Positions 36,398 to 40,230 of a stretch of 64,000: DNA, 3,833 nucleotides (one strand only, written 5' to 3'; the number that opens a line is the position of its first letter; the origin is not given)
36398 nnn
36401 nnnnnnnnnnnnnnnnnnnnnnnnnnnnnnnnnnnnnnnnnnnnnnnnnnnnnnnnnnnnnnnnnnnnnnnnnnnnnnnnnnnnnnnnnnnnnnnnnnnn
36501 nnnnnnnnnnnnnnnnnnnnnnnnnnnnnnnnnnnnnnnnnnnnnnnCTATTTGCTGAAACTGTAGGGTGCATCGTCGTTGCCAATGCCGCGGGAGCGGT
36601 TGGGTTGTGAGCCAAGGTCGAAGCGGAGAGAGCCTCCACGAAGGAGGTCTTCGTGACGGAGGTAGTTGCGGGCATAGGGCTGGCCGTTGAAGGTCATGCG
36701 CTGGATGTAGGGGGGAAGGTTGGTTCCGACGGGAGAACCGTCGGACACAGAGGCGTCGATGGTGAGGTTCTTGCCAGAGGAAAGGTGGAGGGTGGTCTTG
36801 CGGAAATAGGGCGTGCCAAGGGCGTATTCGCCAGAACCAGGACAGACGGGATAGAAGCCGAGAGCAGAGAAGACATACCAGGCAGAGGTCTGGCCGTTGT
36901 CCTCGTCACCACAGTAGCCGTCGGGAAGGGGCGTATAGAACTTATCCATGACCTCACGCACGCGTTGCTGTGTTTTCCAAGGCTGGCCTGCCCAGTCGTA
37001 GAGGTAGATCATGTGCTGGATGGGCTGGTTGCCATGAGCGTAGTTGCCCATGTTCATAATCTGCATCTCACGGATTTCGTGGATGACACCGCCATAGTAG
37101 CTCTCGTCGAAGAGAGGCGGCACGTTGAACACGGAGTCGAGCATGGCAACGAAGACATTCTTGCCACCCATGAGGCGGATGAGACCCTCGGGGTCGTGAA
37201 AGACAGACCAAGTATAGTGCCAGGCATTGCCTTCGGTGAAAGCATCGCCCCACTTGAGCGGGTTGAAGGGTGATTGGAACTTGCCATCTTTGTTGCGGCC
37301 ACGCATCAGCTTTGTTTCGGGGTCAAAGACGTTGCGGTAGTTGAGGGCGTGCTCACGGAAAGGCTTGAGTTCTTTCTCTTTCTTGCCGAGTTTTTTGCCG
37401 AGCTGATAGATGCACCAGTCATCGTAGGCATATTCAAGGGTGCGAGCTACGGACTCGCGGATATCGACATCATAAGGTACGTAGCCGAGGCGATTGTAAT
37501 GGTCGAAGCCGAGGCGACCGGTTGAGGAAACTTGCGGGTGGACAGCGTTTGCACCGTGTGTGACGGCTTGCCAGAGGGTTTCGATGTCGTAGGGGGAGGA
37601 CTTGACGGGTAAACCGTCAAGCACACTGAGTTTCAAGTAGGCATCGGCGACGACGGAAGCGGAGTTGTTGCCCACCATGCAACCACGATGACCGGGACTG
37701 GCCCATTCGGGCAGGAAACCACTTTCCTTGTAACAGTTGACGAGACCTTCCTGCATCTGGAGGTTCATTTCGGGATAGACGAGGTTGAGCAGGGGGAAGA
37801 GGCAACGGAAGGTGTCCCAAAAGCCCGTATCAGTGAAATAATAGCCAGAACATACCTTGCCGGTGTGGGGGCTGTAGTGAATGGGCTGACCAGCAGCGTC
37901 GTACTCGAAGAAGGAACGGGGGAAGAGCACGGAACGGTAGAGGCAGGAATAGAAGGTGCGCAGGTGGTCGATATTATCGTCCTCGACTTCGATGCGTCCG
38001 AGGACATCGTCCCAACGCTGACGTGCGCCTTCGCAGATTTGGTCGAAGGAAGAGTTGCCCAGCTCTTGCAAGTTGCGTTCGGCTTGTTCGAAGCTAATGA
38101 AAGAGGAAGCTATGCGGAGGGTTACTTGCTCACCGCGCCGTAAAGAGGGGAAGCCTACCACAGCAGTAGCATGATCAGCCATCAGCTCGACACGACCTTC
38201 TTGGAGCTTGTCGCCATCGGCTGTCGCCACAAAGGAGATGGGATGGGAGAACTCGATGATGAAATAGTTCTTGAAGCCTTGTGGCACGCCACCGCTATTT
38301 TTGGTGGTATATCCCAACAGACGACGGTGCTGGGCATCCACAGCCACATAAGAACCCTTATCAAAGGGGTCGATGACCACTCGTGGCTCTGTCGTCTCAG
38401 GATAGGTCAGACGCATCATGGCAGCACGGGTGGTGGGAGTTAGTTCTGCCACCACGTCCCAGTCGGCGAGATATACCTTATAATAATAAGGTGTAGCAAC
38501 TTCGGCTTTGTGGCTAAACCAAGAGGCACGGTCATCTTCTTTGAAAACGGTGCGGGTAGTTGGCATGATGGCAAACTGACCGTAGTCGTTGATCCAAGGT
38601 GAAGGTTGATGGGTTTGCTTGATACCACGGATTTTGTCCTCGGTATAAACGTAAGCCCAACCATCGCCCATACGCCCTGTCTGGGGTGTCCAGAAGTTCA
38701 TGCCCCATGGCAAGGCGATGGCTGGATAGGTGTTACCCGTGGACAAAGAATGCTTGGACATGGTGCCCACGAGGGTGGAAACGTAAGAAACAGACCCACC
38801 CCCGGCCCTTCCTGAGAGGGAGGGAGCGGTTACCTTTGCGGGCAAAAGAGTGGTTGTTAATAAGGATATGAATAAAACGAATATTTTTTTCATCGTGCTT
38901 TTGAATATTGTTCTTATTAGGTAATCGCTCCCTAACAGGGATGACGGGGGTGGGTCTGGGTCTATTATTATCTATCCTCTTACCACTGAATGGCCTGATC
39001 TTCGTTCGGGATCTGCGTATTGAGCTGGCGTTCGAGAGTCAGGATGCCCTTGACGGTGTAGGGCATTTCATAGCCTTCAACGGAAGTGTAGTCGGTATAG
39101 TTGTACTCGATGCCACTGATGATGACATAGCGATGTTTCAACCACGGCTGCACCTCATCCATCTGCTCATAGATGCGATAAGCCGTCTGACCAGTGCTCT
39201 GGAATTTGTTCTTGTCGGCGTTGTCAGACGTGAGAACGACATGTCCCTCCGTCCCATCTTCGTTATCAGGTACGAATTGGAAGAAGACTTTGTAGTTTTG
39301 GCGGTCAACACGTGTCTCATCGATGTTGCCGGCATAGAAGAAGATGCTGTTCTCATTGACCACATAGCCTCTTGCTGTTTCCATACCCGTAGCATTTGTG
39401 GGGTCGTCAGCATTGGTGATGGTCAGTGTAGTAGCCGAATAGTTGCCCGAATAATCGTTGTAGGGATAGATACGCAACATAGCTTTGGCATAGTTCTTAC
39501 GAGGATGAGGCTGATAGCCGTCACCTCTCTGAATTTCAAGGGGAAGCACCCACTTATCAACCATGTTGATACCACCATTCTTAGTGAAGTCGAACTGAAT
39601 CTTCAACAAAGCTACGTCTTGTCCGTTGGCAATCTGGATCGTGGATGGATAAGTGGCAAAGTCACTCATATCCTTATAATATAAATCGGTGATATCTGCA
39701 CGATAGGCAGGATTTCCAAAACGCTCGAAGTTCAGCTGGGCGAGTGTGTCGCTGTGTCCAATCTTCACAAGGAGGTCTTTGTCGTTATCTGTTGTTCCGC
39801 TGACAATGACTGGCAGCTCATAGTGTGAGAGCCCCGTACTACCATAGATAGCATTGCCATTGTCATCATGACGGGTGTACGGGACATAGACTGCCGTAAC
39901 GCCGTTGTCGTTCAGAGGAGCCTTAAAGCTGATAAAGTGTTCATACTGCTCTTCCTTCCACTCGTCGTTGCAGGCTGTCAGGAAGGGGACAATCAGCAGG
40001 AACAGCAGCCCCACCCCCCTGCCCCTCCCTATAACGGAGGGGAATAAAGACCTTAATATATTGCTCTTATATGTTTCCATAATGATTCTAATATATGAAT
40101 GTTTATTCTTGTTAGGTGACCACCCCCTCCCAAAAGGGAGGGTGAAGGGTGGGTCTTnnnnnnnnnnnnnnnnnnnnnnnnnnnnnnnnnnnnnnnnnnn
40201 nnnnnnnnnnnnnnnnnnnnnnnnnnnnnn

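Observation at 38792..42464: GC-rich inverted-repeat cassettes replace the intergenic spacers of the PUL operon and are translated into signal-peptide regions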

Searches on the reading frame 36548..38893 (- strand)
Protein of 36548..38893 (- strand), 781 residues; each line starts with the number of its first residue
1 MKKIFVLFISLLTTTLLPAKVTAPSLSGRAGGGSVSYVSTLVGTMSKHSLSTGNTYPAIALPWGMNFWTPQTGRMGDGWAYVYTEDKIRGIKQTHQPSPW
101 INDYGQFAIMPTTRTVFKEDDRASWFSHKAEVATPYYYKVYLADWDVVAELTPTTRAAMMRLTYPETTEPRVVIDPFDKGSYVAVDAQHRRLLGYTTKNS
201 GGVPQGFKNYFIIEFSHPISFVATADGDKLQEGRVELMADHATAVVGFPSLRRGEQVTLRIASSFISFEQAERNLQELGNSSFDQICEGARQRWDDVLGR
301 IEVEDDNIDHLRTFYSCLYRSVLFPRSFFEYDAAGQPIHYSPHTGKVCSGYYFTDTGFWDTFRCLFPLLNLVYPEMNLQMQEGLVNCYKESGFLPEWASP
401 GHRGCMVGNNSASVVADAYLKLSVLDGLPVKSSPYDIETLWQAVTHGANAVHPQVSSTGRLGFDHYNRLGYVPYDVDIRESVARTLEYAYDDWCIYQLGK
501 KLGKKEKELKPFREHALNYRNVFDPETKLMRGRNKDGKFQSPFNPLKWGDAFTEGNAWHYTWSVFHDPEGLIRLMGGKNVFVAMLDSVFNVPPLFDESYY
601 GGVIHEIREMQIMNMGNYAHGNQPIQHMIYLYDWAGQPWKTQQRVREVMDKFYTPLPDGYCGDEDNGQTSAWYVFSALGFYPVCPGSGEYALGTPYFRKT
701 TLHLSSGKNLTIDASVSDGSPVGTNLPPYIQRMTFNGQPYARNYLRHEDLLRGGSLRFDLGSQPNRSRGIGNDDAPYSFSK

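Call 8: search_protein_families(library=pfam, proteins=[window:36548-38893:-])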
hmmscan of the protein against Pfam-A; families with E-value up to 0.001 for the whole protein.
window:36548-38893:- (781 aa): 2 families
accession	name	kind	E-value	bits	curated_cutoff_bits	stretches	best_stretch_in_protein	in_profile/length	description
PF07971.18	Glyco_hydro_92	-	2.6e-167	557.9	24.6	1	270-761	1-463/464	Glycosyl hydrolase family 92 catalytic domain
PF17678.7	Glyco_hydro_92N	-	3.4e-58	197.7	34.5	1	37-264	1-236/236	Glycosyl hydrolase family 92 N-terminal domain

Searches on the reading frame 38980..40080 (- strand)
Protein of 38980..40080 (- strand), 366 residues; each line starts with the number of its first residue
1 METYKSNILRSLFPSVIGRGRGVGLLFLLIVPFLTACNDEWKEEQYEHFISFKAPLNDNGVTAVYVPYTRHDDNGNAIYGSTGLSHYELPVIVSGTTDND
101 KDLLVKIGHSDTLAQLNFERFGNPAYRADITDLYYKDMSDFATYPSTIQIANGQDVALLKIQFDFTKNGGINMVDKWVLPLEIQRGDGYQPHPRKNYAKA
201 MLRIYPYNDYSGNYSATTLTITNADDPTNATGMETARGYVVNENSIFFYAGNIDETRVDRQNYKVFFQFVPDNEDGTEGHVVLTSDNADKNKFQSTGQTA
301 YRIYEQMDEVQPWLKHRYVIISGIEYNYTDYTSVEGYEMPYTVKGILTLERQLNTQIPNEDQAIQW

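Call 8: search_protein_families(library=pfam, proteins=[window:38980-40080:-])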
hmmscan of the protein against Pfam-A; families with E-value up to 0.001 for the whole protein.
window:38980-40080:- (366 aa): 2 families
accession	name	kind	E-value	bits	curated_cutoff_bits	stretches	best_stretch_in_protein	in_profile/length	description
PF16343.11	DUF4973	-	7e-38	130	27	1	41-184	1-126/129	Domain of unknown function (DUF4973)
PF14274.12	BT_3044-like_C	-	3.6e-27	95.8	23.1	1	199-347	2-140/141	BT_3044-like, C-terminal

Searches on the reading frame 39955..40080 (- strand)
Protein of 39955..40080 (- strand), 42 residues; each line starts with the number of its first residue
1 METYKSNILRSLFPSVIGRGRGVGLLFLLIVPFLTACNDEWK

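Call 27: find_homologous_proteins(query=A3, max_evalue=10)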
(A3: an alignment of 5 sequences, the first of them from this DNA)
Query A3 (5 sequences) (42 aa, profile of the alignment): 5 proteins with E <= 10 among 562 candidates.
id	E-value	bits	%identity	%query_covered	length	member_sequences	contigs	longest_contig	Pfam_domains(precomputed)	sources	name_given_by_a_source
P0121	4.2e-2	31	76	40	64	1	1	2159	-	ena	-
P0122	1.1e+0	27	-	-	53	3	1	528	-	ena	-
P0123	1.9e+0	26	63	45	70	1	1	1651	-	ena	-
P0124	6.6e+0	24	-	-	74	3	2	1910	-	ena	-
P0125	7.2e+0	24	47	45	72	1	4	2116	-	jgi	-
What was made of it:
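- Tried and rejected: The second attempt gave only 5 weak hits (call 27), because short matches cannot reach significance in 5.8 billion proteins.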
